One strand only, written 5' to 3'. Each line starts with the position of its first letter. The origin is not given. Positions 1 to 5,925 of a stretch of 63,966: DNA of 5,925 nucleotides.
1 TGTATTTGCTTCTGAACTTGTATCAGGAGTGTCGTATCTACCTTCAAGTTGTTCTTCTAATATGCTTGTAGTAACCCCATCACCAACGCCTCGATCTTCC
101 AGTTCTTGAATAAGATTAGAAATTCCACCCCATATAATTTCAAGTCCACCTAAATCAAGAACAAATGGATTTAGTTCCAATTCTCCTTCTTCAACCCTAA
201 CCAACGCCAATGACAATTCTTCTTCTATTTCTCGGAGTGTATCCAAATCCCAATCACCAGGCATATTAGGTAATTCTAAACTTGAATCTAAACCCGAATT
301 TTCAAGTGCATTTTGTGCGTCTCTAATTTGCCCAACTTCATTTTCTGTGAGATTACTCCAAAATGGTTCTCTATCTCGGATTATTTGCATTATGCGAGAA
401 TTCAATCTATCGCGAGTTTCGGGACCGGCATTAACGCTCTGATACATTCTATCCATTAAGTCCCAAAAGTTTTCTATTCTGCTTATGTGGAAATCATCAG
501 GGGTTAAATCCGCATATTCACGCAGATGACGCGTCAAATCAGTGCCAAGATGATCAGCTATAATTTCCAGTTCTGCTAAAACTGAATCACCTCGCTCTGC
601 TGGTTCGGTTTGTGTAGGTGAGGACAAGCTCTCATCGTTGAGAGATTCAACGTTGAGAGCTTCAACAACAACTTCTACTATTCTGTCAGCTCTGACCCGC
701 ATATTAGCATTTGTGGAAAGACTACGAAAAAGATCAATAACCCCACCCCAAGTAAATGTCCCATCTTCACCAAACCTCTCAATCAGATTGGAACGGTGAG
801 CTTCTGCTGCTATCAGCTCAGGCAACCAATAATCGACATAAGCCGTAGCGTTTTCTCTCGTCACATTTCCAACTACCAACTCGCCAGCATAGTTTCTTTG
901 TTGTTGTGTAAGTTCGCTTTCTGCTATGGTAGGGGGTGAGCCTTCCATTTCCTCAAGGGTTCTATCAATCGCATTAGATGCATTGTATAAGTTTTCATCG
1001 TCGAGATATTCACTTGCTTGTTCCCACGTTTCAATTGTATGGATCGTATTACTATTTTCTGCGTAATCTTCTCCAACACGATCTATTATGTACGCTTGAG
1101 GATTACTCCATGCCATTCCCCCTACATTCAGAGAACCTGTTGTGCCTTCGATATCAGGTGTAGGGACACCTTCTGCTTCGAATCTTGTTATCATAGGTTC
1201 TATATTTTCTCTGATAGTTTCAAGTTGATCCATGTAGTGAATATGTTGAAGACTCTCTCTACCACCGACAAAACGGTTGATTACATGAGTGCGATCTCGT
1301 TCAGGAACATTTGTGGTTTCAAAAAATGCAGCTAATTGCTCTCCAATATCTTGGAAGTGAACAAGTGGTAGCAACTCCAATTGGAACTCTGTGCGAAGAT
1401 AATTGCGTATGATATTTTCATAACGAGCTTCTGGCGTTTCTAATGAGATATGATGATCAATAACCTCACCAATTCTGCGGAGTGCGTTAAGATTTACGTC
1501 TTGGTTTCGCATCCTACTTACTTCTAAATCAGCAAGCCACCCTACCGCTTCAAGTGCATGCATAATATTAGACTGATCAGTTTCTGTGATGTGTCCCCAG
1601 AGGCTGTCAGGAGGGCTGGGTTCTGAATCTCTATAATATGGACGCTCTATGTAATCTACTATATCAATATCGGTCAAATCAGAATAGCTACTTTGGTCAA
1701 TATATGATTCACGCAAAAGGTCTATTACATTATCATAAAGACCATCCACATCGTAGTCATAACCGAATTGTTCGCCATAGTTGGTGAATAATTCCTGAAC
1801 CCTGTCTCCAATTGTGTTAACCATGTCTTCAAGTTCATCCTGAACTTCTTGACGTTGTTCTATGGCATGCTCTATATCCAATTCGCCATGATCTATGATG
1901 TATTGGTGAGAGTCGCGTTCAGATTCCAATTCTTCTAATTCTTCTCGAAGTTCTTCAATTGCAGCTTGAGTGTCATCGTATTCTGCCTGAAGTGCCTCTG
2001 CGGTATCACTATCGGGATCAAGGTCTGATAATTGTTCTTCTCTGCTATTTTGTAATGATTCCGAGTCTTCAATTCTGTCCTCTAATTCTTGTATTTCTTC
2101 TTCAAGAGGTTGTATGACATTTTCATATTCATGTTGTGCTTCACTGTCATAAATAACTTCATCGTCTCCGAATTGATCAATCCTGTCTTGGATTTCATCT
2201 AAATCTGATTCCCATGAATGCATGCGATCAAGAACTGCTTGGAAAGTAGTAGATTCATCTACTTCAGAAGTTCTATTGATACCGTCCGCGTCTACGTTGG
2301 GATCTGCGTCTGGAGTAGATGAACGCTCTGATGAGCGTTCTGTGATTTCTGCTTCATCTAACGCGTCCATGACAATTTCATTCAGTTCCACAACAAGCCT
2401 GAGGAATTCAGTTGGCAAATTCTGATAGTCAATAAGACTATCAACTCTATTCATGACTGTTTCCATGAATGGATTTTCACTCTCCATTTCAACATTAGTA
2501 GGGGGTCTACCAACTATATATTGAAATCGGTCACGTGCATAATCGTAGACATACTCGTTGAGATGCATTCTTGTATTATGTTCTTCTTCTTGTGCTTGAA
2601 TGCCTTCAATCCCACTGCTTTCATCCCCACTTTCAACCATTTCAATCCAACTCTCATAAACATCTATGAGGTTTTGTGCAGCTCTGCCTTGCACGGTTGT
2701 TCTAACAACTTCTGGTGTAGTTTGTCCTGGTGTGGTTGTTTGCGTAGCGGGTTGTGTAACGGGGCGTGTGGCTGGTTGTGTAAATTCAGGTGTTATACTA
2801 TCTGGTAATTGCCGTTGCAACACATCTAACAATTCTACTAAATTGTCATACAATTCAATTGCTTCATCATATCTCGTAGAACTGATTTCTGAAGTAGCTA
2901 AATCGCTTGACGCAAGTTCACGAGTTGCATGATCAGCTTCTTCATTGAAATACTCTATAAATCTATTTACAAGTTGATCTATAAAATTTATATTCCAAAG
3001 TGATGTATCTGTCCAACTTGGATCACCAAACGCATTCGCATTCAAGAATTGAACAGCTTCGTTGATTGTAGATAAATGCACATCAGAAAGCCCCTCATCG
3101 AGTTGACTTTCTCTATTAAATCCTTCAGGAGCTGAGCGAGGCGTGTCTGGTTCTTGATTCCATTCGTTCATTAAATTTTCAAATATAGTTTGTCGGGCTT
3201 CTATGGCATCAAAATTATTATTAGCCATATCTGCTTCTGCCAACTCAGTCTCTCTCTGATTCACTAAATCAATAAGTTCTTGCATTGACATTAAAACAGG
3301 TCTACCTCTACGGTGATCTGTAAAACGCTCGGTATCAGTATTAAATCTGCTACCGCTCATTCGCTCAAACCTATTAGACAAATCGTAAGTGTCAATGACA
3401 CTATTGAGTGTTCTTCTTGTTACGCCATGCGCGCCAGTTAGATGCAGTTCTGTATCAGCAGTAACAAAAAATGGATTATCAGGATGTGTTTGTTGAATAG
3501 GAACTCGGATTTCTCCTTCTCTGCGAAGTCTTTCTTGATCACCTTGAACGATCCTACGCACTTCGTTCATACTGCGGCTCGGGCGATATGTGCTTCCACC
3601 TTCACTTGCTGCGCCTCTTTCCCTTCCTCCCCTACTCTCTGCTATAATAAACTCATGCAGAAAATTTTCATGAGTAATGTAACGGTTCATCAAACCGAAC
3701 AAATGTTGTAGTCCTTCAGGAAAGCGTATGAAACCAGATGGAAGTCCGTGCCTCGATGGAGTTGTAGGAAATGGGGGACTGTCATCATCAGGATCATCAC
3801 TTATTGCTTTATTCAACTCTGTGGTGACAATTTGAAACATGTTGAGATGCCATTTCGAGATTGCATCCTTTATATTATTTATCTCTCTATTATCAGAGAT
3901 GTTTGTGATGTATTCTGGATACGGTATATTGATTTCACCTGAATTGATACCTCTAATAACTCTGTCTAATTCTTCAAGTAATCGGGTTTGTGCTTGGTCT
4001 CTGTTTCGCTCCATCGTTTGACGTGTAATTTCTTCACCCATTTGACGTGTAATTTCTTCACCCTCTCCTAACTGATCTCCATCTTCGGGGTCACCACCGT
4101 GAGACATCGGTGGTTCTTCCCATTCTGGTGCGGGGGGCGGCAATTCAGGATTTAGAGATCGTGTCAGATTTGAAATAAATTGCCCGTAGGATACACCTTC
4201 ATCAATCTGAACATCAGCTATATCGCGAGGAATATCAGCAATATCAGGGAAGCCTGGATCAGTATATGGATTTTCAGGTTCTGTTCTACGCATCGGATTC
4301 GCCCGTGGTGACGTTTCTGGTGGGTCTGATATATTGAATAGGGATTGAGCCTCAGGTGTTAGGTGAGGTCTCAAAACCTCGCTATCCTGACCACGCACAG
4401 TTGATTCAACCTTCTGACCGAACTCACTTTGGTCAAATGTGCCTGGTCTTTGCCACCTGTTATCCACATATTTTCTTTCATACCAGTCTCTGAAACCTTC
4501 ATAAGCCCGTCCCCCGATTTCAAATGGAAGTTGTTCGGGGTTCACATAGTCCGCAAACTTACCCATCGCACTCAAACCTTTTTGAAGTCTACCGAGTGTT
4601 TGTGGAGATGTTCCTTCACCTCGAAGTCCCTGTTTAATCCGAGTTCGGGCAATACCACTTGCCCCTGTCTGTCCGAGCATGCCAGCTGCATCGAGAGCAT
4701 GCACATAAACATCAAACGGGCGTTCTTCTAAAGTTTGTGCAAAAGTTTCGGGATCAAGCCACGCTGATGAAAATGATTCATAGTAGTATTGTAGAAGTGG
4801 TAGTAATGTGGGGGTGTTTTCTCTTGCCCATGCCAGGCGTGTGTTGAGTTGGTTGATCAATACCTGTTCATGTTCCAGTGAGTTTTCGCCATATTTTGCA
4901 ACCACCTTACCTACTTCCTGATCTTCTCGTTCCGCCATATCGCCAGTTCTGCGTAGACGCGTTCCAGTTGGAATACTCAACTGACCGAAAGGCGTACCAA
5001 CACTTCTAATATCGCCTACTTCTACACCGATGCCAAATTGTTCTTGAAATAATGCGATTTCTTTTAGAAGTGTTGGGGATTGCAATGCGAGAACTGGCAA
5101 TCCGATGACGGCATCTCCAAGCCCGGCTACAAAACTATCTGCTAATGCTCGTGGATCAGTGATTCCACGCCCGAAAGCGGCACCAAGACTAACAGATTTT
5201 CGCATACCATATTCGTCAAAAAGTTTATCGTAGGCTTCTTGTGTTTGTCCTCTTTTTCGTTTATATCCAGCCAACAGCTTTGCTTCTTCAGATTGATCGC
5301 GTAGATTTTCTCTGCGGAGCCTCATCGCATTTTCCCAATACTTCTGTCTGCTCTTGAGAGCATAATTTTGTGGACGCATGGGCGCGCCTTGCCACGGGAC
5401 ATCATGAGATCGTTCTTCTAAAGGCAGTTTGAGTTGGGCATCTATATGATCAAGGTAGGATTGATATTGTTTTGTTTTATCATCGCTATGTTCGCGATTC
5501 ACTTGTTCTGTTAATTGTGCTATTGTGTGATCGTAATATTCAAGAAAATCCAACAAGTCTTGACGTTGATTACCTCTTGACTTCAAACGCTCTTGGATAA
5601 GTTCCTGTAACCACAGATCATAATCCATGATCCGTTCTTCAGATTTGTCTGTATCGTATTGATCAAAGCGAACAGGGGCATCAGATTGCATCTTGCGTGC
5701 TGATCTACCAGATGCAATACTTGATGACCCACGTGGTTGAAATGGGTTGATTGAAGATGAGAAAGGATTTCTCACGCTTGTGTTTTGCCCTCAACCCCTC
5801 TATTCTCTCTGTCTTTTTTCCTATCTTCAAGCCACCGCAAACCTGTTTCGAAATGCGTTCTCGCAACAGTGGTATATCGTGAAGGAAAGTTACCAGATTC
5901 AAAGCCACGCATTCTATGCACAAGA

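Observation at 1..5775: Hidden giant gene of about 2,694 codons crossing the circular junction and coupled to the portal gene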

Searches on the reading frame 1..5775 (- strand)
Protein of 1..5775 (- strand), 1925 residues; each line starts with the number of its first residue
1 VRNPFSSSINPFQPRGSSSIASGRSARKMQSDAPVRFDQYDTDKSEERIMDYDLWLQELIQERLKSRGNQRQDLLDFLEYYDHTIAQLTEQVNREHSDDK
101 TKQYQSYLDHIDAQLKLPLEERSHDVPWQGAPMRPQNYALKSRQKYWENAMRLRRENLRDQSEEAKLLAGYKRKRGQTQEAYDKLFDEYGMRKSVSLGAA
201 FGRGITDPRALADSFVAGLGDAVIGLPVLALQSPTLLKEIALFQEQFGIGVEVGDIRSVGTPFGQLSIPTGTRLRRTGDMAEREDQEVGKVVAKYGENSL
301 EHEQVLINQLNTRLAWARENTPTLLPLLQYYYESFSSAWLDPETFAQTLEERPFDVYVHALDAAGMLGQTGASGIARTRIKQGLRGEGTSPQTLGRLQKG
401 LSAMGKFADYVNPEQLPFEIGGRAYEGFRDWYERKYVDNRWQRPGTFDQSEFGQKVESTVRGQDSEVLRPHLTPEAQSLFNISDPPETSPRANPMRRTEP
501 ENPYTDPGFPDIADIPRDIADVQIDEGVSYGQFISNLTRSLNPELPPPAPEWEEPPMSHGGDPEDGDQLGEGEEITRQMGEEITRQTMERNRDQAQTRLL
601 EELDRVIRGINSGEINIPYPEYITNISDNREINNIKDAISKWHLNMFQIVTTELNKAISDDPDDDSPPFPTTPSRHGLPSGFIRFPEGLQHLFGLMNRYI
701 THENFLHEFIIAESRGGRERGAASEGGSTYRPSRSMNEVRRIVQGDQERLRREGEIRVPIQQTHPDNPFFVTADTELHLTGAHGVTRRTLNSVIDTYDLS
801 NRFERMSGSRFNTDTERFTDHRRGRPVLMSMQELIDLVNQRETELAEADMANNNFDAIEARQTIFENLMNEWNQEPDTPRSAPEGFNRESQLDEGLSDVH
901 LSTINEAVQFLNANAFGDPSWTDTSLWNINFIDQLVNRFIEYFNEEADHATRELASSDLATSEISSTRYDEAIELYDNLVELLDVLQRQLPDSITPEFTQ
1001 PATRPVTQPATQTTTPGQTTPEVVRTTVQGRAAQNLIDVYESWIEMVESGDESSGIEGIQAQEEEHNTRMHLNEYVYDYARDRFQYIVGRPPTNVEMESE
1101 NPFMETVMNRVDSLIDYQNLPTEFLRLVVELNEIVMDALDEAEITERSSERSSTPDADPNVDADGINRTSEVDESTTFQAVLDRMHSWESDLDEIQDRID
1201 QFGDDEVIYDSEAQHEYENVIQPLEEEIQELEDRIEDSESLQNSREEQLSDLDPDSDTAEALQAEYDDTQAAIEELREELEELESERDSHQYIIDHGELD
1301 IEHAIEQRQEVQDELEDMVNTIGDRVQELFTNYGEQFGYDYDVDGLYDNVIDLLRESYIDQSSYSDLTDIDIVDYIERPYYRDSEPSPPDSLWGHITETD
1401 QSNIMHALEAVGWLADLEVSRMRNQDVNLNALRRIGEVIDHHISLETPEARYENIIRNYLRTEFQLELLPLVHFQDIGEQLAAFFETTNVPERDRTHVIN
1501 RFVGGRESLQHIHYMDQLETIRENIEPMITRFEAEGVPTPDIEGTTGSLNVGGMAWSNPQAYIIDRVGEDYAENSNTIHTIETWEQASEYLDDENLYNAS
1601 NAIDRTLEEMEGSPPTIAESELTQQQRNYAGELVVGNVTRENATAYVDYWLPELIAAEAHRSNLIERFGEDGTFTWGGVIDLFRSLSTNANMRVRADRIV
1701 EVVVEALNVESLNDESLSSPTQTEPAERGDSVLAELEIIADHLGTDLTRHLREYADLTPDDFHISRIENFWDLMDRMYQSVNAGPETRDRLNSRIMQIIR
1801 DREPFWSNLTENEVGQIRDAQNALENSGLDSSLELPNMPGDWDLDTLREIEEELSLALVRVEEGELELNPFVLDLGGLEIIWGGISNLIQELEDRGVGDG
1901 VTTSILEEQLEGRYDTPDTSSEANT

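Call 23: search_protein_families(library=phrogs, proteins=[window:1-5775:-], max_evalue=0.05)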
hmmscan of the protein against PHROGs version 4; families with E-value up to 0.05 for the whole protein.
window:1-5775:- (1925 aa): 1 family
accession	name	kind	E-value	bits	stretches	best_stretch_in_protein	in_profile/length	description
phrog_5218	-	unknown function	0.015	14.4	1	1231-1330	41-130/1599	-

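Call 57: search_protein_families(library=ncbifam, proteins=[window:1-5775:-], max_evalue=0.05)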
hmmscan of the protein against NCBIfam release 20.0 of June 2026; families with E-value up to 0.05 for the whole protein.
window:1-5775:- (1925 aa): 8 families
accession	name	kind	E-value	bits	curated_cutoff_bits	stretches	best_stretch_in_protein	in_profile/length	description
NF045487.1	ASRP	equivalog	6.8e-07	28.3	300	1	1183-1336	331-479/593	archaea-specific SMC-related protein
TIGR02169.1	SMC_prok_A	equivalog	1.5e-05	23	729.4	1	1137-1324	219-404/1165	chromosome segregation protein SMC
TIGR04523.1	Mplasa_alph_rch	subfamily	0.00012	20.1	270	1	1214-1321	168-275/745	helix-rich protein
TIGR02168.1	SMC_prok_B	equivalog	0.00013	19.9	567.35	1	1178-1317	744-935/1181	chromosome segregation protein SMC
NF002572.0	PRK02224.1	equivalog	0.00042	18.7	1087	1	1141-1322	529-707/888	DNA double-strand break repair ATPase Rad50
NF003034.1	PRK03918.1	equivalog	0.0005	18.2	700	1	1168-1324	481-637/878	DNA double-strand break repair ATPase Rad50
TIGR04211.1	SH3_and_anchor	equivalog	0.0038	16.9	65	1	1215-1290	83-158/198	TIGR04211 family SH3 domain-containing protein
NF049873.2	cytotoxin_MakE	exception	0.033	13.2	360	0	1179-1286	69-178/352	alpha-pore-forming cytotoxin subunit MakE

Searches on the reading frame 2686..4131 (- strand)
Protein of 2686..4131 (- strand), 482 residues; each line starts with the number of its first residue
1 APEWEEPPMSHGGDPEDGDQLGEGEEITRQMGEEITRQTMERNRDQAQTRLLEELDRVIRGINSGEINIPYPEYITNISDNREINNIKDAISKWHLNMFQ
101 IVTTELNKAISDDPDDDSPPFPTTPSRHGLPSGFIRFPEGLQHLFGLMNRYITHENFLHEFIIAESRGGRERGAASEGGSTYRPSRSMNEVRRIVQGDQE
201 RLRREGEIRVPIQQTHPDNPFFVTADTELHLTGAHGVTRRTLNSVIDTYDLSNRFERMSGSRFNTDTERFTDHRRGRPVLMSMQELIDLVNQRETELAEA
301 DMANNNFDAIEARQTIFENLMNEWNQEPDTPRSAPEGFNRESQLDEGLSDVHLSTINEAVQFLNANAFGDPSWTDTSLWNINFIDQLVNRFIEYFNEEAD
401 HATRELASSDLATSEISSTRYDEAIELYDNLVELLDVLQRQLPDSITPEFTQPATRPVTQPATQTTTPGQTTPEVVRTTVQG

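Call 78: find_homologous_proteins(query=A6, max_evalue=0.01)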
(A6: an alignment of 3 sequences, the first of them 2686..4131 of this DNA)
Query A6 (3 sequences) (482 aa, profile of the alignment): 1 proteins with E <= 0.01 among 8000 candidates.
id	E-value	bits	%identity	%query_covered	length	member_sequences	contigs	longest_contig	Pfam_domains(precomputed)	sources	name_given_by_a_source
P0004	8.2e-167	574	25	53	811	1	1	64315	-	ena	-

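Call 79: find_encoding_contigs(protein=P0004, flank=10000, max_places=3)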
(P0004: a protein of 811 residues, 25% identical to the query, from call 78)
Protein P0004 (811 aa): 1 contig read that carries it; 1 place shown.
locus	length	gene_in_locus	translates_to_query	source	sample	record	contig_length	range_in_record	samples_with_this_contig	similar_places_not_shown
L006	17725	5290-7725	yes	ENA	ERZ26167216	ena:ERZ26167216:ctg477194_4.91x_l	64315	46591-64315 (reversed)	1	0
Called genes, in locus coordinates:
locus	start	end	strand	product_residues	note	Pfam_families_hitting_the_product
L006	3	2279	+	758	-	?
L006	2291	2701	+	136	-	PF24729:Acb2_Tad1_hairpin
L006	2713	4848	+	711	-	-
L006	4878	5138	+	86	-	-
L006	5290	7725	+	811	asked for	-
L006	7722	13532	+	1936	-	-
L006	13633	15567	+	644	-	PF16510:P22_portal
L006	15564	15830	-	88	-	-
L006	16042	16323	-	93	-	-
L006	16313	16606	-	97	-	-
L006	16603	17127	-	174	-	PF05063:MT-A70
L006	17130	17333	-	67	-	-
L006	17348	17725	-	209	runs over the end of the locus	-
